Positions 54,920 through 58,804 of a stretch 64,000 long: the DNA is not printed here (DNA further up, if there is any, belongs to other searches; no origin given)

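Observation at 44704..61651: DPPR-synthase homologue plus three AftD-like GT-C paralogs suggest a polyprenyl-phospho-pentofuranose glycan pathway outside Actinobacteria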

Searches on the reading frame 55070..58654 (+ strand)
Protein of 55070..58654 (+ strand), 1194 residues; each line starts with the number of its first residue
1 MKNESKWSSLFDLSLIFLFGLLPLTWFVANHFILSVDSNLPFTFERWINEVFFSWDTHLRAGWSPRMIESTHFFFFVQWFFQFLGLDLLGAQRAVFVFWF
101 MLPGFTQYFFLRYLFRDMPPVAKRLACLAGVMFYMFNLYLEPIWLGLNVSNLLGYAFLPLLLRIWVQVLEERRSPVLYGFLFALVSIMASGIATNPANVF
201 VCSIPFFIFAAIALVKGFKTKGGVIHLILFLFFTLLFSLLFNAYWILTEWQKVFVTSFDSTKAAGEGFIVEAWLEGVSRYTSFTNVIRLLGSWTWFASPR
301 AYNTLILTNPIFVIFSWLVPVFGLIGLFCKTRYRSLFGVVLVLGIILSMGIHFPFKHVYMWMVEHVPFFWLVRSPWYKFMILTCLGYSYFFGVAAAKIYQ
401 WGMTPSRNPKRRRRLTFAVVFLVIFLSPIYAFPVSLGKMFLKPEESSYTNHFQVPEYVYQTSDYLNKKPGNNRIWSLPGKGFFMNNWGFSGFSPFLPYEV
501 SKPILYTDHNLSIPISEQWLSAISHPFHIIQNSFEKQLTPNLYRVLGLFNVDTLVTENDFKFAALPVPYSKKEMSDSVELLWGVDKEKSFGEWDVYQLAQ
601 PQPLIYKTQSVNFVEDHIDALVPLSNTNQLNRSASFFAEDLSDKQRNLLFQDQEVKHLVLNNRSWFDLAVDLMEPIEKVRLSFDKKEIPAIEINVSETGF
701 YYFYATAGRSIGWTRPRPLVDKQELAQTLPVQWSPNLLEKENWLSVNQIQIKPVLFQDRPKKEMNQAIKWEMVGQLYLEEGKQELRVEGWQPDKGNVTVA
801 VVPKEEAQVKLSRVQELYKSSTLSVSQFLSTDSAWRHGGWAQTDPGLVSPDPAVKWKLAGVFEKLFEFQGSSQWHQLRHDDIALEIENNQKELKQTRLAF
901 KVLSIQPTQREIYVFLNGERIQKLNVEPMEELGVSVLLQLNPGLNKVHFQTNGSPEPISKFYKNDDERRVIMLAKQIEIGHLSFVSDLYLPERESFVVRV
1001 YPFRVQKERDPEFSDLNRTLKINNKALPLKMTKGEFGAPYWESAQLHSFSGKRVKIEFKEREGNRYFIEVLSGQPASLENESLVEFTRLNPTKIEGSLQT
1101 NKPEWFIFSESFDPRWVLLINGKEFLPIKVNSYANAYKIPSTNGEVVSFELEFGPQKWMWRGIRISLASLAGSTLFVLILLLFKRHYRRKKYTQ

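Call 4: search_protein_families(library=pfam, proteins=[window:55070-58654:+], max_evalue=0.01)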
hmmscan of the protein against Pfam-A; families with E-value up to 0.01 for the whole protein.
window:55070-58654:+ (1194 aa): 1 family
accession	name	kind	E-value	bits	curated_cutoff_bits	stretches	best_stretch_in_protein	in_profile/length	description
PF11847.13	GT-C_AftD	-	2e-11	43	26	1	278-497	236-453/661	Alpha-(1->3)-arabinofuranosyltransferase, N-terminal GT-C domain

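Call 5: search_protein_families(library=ncbifam, proteins=[window:55070-58654:+], max_evalue=0.01)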
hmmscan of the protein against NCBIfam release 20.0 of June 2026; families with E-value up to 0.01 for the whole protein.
window:55070-58654:+ (1194 aa): 1 family
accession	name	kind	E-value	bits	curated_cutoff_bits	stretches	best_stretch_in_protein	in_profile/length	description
NF053599.1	transp_MmpA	equivalog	0.00051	18.8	210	1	120-432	89-366/543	MmpA family trehalose lipid delivery protein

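Call 9: find_encoding_contigs(protein=window:55070-58654:+, flank=10000, max_places=6)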
Protein window:55070-58654:+ (1194 aa): 1 contig read that carries it; 1 place shown.
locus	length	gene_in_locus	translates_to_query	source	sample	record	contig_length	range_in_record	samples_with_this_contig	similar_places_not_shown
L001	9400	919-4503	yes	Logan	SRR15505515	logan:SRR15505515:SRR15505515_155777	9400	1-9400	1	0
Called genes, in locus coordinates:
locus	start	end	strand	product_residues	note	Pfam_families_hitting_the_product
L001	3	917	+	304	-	?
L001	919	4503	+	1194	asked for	PF11847:GT-C_AftD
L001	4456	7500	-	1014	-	-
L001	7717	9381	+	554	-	PF02543:Carbam_trans_N, PF16861:Carbam_trans_C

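Call 10: find_homologous_proteins(query=window:55070-58654:+, max_evalue=0.001)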
Query window:55070-58654:+ (1194 aa): 27 proteins with E <= 0.001 among 8000 candidates.
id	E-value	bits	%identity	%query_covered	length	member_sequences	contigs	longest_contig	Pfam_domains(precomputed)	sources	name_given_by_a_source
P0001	0.0e+0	2757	100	100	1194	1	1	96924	PF11847.14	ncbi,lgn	-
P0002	0.0e+0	1779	63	98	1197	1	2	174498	PF11847.14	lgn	-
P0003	0.0e+0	1742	62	100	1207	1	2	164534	PF11847.14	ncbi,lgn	-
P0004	5.5e-285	967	39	98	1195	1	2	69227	-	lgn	-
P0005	6.2e-284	963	39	99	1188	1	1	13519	PF11847.14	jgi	-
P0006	2.7e-155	537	29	96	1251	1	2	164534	PF11847.14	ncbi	-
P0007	6.4e-133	463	34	57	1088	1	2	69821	-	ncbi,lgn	-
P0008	3.3e-114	401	34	53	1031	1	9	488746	-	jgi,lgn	jgi:hypothetical protein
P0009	6.3e-112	394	33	55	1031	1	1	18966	-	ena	-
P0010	3.4e-107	378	32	55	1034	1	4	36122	-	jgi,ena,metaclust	metaclust:\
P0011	9.1e-101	357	32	70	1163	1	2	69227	PF11847.14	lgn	-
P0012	2.6e-98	349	32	68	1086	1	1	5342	PF11847.14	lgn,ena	-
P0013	6.3e-93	331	30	54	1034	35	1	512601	PF11847.14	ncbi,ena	-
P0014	2.4e-91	326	32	55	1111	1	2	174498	PF11847.14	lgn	-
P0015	8.0e-87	311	25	99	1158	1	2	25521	-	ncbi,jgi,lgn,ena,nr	ncbi:MAG: hypothetical protein FJ029_01610 [Actinobacteria bacterium]|nr:hypothetical protein [Actin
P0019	6.4e-75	271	29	54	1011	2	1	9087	-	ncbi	-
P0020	2.4e-38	150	26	49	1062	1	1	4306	PF11847.14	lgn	-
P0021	3.7e-29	120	22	49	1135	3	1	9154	PF13847.13,PF13489.13,PF08003.18,PF11847.14,PF13649.13,PF01209.25,PF08241.19,PF08242.19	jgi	-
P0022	1.5e-18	84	27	39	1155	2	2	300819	-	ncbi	-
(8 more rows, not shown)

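Call 11: list_cluster_members(proteins=[P0001, P0003, P0006, P0007, P0013, P0015, P0019, P0022, P0008, P0010])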
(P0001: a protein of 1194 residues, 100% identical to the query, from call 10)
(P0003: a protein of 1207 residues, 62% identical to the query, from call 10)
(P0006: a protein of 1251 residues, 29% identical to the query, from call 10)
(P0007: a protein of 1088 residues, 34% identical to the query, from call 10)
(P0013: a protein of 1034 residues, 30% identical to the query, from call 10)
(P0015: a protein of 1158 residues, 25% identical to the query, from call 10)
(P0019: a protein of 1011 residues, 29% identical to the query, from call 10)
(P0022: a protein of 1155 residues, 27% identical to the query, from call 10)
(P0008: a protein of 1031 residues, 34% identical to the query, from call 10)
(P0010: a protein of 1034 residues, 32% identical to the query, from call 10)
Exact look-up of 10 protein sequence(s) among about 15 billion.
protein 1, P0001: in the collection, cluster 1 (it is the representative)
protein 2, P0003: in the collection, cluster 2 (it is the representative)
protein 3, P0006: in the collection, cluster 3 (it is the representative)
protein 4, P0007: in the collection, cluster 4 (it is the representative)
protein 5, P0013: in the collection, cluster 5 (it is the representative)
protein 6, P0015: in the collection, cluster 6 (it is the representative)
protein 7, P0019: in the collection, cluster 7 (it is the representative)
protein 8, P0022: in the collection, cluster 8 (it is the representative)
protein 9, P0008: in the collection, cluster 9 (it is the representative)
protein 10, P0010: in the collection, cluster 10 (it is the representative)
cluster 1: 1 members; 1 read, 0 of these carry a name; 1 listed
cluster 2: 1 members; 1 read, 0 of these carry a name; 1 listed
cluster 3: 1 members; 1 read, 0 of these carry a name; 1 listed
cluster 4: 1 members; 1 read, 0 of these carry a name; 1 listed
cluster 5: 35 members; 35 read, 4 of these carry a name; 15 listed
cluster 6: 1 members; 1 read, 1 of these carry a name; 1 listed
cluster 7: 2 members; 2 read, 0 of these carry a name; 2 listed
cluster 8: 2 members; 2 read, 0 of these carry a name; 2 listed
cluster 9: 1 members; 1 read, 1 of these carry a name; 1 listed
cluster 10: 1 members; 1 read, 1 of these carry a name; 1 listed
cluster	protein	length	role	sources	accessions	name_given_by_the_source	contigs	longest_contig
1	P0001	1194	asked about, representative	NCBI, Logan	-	-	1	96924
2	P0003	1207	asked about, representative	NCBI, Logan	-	-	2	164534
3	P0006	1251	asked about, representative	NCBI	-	-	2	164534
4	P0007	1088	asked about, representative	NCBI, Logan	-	-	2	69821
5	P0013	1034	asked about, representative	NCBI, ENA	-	-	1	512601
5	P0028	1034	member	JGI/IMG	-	hypothetical protein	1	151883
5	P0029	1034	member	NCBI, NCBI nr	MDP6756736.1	MAG: alpha-(1-_3)-arabinofuranosyltransferase family protein [Chloroflexota bacterium] | alpha-(1->3)-arabinofuranosyltransferase family protein [Chloroflexota bacterium]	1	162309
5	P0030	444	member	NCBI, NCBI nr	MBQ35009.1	MAG: hypothetical protein CME04_01340, partial [Gemmatimonadaceae bacterium] | hypothetical protein [Gemmatimonadaceae bacterium]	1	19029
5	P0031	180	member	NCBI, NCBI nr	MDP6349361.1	MAG: hypothetical protein QGG58_06205, partial [Chloroflexota bacterium] | hypothetical protein [Chloroflexota bacterium]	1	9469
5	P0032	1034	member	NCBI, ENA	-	-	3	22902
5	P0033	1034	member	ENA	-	-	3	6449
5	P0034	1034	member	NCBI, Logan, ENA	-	-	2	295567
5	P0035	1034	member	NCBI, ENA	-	-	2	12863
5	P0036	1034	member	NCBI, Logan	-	-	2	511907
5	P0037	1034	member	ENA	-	-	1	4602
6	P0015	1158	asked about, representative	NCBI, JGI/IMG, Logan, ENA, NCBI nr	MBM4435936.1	MAG: hypothetical protein FJ029_01610 [Actinobacteria bacterium] | hypothetical protein [Actinomycetota bacterium]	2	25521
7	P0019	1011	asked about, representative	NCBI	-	-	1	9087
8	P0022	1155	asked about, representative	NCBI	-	-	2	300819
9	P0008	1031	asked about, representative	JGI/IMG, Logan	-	hypothetical protein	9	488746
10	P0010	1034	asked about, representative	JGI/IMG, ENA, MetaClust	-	\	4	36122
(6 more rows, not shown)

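Call 13: find_related_loci(query=A1, collection=genome_contigs, flank=10000)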
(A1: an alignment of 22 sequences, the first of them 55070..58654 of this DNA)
Query A1 (1194 aa) in genome_contigs; peptide patterns used: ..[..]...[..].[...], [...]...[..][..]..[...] (x = any residue, [..] = any of these).
79 stretches matched a pattern; 36 encode a relative of the query (tblastn E <= 1e-3); 30 distinct loci.
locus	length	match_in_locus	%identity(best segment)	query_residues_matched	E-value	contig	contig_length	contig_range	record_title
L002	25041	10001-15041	32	1-1186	5e-97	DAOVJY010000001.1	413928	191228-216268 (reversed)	MAG TPA_asm: Candidatus Omnitrophota bacterium isolate CSMAG_1405 CSMAG_1405_k141_1397613_length_413928_cov_32.4802, who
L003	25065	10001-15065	33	15-667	2e-94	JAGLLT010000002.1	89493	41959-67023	MAG: Candidatus Omnitrophota bacterium isolate RS_5_28 ROV157_5.bin.28.fa_2, whole genome shotgun sequence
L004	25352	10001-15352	26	9-1182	2e-94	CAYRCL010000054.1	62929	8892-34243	MAG TPA_asm: uncultured Chloroflexota bacterium isolate SRP092796_co4_648 genome assembly, contig: k141_3014736, whole g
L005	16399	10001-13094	33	1-1191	6e-88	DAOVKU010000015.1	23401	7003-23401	MAG TPA_asm: Candidatus Omnitrophota bacterium isolate CSMAG_1427 CSMAG_1427_k141_3913620_length_23401_cov_12.0000, whol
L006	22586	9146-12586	25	3-1191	4e-82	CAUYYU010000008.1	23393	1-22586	MAG: Chloroflexota bacterium isolate CB27_AW.76 genome assembly, contig: Ga0310120_10000857, whole genome shotgun sequen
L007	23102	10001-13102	28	1-1172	6e-79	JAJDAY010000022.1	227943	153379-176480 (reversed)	MAG: Nitrospinaceae bacterium isolate OFTM181 OFTM181_21, whole genome shotgun sequence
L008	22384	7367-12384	31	10-1190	2e-76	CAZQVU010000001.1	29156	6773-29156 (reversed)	MAG TPA_asm: uncultured Planctomycetia bacterium isolate binchicken_co6_456 genome assembly, contig: NODE_1266_length_29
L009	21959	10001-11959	28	14-663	3e-76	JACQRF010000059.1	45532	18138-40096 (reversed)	MAG: Candidatus Omnitrophota bacterium isolate NC_groundwater_1352_Ag_S-0.2um_68_36 S_p2_S4_coassembly_k141_1211845, who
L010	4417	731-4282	29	12-1191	1e-75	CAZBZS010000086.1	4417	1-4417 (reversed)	MAG TPA_asm: uncultured Chloroflexota bacterium isolate SRP092902_co1_109 genome assembly, contig: NODE_43271_length_441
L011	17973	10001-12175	31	10-1179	6e-73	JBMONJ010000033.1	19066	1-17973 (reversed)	MAG: Candidatus Omnitrophota bacterium isolate Betzabe_MAG073 MAG073_33, whole genome shotgun sequence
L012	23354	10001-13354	25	15-1185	4e-85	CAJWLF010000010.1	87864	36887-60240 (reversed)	MAG TPA_asm: uncultured Chloroflexi bacterium isolate ERR599156_bin.184_MetaBAT_v2.12.1_MAG genome assembly, contig: NOD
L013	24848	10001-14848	26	14-1191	2e-78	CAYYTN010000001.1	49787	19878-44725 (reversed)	MAG TPA_asm: uncultured Chloroflexota bacterium isolate SRP200020_co5_47 genome assembly, contig: NODE_995_length_49787_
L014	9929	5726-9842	26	8-1166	2e-91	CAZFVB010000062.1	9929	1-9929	MAG TPA_asm: uncultured Chloroflexota bacterium isolate SRP092796_co3_298 genome assembly, contig: NODE_15133_length_992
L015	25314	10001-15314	26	8-1166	5e-91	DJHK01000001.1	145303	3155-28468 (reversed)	MAG TPA_asm: Chloroflexi bacterium UBA6622 UBA6622_contig_8800, whole genome shotgun sequence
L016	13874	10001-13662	30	4-1170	7e-70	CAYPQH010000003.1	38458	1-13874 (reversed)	MAG TPA_asm: uncultured Nitrospinaceae bacterium isolate SRP128015_co3_424 genome assembly, contig: NODE_796_length_3845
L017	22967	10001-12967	30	11-1170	5e-69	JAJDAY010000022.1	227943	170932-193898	MAG: Nitrospinaceae bacterium isolate OFTM181 OFTM181_21, whole genome shotgun sequence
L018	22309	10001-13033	29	18-1169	7e-74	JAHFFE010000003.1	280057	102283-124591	MAG: Candidatus Omnitrophota bacterium isolate nzgw285 NODE_46_length_280058_cov_4.107253, whole genome shotgun sequence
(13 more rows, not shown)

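Call 17: find_encoding_contigs(protein=P0003, flank=10000, max_places=3)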
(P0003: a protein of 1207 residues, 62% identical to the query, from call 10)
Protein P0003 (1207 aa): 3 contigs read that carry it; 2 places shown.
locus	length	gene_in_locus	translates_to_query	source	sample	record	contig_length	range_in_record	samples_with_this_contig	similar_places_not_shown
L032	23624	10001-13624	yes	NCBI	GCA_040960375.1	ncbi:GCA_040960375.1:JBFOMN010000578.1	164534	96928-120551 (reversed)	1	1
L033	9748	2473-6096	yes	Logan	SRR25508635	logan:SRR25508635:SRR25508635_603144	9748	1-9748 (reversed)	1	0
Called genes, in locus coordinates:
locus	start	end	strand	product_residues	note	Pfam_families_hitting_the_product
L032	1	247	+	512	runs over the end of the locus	-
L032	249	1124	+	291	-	PF01040:UbiA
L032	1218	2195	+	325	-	PF01073:3Beta_HSD, PF01370:Epimerase, PF04321:RmlD_sub_bind, PF16363:GDP_Man_Dehyd, PF07993:NAD_binding_4, PF02719:Polysacc_synt_2 (weak)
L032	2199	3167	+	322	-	PF00583:Acetyltransf_1 (weak)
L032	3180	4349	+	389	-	PF01041:DegT_DnrJ_EryC1, PF00266:Aminotran_5 (weak), PF01053:Cys_Met_Meta_PP (weak), PF01212:Beta_elim_lyase (faint), PF00155:Aminotran_1_2 (weak)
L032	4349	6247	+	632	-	PF13522:GATase_6, PF13537:GATase_7, PF00733:Asn_synthase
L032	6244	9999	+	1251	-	PF11847:GT-C_AftD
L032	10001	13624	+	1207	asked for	PF11847:GT-C_AftD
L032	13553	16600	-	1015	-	-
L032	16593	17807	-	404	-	-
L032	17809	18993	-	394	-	PF03062:MBOAT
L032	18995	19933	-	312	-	PF08545:ACP_syn_III, PF08541:ACP_syn_III_C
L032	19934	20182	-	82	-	PF00550:PP-binding (faint)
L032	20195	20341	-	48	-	-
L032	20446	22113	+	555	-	PF02543:Carbam_trans_N, PF16861:Carbam_trans_C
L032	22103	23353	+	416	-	PF00534:Glycos_transf_1, PF13692:Glyco_trans_1_4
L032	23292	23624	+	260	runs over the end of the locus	PF01209:Ubie_methyltran (weak), PF13489:Methyltransf_23, PF13847:Methyltransf_31, PF08241:Methyltransf_11, PF08242:Methyltransf_12, PF13649:Methyltransf_25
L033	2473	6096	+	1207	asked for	PF11847:GT-C_AftD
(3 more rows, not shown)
